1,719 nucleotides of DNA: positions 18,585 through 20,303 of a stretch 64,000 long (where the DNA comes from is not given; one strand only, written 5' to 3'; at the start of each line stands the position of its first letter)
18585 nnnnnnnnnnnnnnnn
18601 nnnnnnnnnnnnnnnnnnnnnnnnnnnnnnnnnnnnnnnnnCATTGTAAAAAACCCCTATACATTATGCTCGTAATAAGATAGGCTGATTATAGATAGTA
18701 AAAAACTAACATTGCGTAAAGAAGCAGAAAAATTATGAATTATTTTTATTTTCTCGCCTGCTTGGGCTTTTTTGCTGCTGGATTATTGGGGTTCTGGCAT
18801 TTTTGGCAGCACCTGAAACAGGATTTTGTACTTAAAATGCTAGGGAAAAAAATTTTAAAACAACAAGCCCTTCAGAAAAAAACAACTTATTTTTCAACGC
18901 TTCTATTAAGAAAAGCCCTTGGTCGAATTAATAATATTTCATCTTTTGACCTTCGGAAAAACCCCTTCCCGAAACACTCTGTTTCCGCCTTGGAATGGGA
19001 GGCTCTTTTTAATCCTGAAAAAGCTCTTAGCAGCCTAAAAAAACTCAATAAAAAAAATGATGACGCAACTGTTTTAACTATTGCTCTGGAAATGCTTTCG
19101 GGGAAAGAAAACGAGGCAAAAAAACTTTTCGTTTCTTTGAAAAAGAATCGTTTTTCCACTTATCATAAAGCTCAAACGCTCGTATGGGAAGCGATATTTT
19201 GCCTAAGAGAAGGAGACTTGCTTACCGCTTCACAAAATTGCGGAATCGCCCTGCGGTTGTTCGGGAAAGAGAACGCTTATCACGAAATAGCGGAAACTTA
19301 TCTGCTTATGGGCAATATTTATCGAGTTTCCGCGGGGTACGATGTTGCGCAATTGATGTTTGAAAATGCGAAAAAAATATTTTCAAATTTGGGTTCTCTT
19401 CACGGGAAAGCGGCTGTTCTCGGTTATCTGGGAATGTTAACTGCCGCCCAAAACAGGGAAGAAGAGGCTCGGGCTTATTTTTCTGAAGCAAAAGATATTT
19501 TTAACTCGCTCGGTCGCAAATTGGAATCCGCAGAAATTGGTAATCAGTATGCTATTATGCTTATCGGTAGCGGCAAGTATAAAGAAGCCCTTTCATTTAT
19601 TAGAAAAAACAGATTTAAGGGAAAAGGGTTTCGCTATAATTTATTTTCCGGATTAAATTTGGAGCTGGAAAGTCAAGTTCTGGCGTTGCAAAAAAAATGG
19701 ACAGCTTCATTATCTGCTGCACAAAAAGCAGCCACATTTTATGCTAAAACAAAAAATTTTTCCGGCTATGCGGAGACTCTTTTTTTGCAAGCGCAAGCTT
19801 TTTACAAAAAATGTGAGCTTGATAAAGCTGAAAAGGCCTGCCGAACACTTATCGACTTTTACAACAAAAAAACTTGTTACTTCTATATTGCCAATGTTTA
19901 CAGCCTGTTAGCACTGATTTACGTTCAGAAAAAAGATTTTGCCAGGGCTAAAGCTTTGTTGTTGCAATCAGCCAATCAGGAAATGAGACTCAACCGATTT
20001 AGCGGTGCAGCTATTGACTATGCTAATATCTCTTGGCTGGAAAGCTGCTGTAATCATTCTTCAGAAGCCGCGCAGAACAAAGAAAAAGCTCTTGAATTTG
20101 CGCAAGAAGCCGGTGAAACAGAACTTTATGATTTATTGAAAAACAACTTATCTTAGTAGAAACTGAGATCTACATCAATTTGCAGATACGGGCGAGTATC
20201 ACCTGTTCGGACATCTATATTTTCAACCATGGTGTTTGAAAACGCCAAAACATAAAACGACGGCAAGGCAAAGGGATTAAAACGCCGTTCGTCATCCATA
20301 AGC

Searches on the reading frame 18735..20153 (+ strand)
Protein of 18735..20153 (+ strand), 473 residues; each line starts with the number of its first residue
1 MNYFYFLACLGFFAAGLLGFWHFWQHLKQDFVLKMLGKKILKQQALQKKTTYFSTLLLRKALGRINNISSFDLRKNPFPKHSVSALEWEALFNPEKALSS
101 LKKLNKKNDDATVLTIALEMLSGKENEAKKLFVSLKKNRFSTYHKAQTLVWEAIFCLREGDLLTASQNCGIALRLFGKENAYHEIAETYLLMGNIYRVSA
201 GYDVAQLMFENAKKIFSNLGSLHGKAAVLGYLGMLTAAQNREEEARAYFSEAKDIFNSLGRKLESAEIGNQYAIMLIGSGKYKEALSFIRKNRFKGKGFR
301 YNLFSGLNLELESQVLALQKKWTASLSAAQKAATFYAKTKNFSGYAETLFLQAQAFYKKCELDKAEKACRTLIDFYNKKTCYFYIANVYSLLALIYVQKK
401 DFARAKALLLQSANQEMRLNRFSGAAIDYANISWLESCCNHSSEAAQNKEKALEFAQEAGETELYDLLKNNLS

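Call 24: search_protein_families(library=pfam, proteins=[window:18735-20153:+], max_evalue=0.001)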
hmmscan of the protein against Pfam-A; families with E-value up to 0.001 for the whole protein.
window:18735-20153:+ (473 aa): 4 families
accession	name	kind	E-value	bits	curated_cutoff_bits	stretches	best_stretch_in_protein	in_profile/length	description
PF13424.12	TPR_12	-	5.7e-15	55.7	30.1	1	226-288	3-67/77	Tetratricopeptide repeat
PF17874.7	TPR_MalT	-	0.00042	20.1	45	0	150-422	5-276/336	MalT-like TPR region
PF07719.23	TPR_2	-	0.00048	20.5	27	0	346-374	1-29/34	Tetratricopeptide repeat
PF14559.12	TPR_19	-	0.00086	20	25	0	387-414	26-53/68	Tetratricopeptide repeat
